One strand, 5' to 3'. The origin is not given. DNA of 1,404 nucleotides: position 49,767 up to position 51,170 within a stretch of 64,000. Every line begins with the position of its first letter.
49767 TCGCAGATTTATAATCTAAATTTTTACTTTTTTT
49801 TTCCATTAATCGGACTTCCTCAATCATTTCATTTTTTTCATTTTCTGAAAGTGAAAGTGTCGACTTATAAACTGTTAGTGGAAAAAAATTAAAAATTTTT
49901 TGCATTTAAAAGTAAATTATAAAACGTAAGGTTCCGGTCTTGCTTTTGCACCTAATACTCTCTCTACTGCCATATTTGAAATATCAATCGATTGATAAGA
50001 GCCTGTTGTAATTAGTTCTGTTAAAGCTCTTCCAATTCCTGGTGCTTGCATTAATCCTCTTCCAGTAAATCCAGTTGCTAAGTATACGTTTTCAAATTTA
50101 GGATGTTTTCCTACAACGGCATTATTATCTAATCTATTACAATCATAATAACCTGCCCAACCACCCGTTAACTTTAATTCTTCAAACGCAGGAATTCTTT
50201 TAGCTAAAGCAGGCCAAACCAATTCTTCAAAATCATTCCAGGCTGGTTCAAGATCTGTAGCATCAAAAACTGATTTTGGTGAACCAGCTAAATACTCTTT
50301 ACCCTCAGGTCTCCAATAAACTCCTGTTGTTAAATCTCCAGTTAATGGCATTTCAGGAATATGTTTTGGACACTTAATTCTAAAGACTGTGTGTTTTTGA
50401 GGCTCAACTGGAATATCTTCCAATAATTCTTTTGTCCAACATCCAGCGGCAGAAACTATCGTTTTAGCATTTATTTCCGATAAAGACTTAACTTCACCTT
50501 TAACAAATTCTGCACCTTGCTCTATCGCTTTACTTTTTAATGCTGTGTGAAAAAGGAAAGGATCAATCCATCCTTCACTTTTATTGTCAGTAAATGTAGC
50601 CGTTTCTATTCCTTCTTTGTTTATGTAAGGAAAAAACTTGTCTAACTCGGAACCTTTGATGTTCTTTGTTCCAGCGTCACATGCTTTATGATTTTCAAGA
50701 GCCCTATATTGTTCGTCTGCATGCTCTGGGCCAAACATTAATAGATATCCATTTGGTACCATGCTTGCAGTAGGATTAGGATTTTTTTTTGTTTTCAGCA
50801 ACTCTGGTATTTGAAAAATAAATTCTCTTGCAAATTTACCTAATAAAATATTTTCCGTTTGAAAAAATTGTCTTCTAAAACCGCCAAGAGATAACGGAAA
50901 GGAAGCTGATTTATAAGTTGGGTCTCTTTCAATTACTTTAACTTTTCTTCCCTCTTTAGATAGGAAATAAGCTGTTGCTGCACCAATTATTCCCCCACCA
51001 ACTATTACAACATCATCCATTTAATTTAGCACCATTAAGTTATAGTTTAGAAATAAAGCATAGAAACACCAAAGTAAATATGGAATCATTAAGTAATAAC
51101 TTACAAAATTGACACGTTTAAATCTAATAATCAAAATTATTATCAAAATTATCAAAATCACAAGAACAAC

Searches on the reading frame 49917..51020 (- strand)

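Call 3: search_protein_families(library=pfam, proteins=[window:49917-51020:-], max_evalue=0.01)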
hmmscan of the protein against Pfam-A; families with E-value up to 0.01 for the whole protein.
window:49917-51020:- (367 aa): 9 families
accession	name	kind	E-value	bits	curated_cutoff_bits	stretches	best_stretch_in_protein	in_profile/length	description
PF01266.30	DAO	-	2e-49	169.5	27.9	1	3-336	1-353/353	FAD dependent oxidoreductase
PF13450.12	NAD_binding_8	-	6.9e-07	29.9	21.9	1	6-34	1-29/68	NAD(P)-binding Rossmann-like domain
PF07992.20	Pyr_redox_2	-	7.9e-07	29.2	26.1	1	3-48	144-188/291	Pyridine nucleotide-disulphide oxidoreductase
PF00070.33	Pyr_redox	-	3.8e-06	27.8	22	1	4-37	2-35/82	Pyridine nucleotide-disulphide oxidoreductase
PF01494.25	FAD_binding_3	-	0.00034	20.4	22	1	3-35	3-35/349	FAD binding domain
PF00890.30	FAD_binding_2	-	0.00039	20.2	20.4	1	3-40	1-38/414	FAD binding domain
PF01946.23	Thi4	-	0.0013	18.4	26.2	1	3-33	19-50/235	Thi4 family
PF12831.13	FAD_oxidored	-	0.0025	17.6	27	1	3-35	1-33/416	FAD dependent oxidoreductase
PF02254.24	TrkA_N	-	0.0096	16.7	23.8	0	4-35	1-32/116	TrkA-N domain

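Call 4: search_protein_families(library=ncbifam, proteins=[window:49917-51020:-], max_evalue=0.01)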
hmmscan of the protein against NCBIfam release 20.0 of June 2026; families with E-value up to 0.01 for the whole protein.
window:49917-51020:- (367 aa): 62 families (the best 25 are shown)
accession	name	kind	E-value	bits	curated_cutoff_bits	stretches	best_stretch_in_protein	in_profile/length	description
TIGR02352.1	thiamin_ThiO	equivalog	3.4e-20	72.4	250.8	1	4-339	1-349/351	glycine oxidase ThiO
NF008425.0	PRK11259.1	equivalog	4.8e-17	62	257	2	164-355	174-375/377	N-methyl-L-tryptophan oxidase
TIGR01377.1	soxA_mon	subfamily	2.4e-14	52.9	479.65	2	297-354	317-374/381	amino oxidase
NF040813.1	pro_dh_Thprot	equivalog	1.3e-13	50.8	600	2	164-338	188-349/362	D-proline dehydrogenase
NF001933.0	PRK00711.1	subfamily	1e-11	44.5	383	1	4-35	3-34/429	D-amino acid dehydrogenase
TIGR03364.1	HpnW_proposed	hypoth_equivalog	1.3e-10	40.9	285.1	1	3-40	2-39/365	TIGR03364 family FAD-dependent oxidoreductase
TIGR01373.1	soxB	subfamily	6.5e-10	38.4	529.45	1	270-347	317-392/407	sarcosine oxidase subunit beta family protein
TIGR03197.1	MnmC_Cterm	equivalog_domain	1.5e-08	34.1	174.2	1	3-35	1-33/400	FAD-dependent 5-carboxymethylaminomethyl-2-thiouridine(34) oxidoreductase MnmC1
NF033460.1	glycerol3P_ox_II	equivalog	4.2e-08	32.7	460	1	3-36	3-36/361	type 2 glycerol-3-phosphate oxidase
NF002480.1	PRK01747.1-1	equivalog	8.2e-08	31.1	540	1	2-38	249-285/645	bifunctional tRNA (5-methylaminomethyl-2-thiouridine)(34)-methyltransferase MnmC2/FAD-dependent 5-carboxymethylaminomethyl-2-thiouridine(34)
TIGR02032.1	GG-red-SF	subfamily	7e-07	29.2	158.8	1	3-33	2-32/297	geranylgeranyl reductase family protein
NF005313.0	PRK06847.1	subfamily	1e-05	24.7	372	1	2-37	5-40/375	hypothetical protein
NF005951.1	PRK08020.1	equivalog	3e-05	23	590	1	3-34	4-35/388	3-demethoxyubiquinol 3-hydroxylase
NF005560.0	PRK07233.1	equivalog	3.4e-05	22.9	252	1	3-35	2-34/435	hypothetical protein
NF005545.0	PRK07208.1-1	equivalog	4.1e-05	22.1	451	1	3-37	9-43/504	hypothetical protein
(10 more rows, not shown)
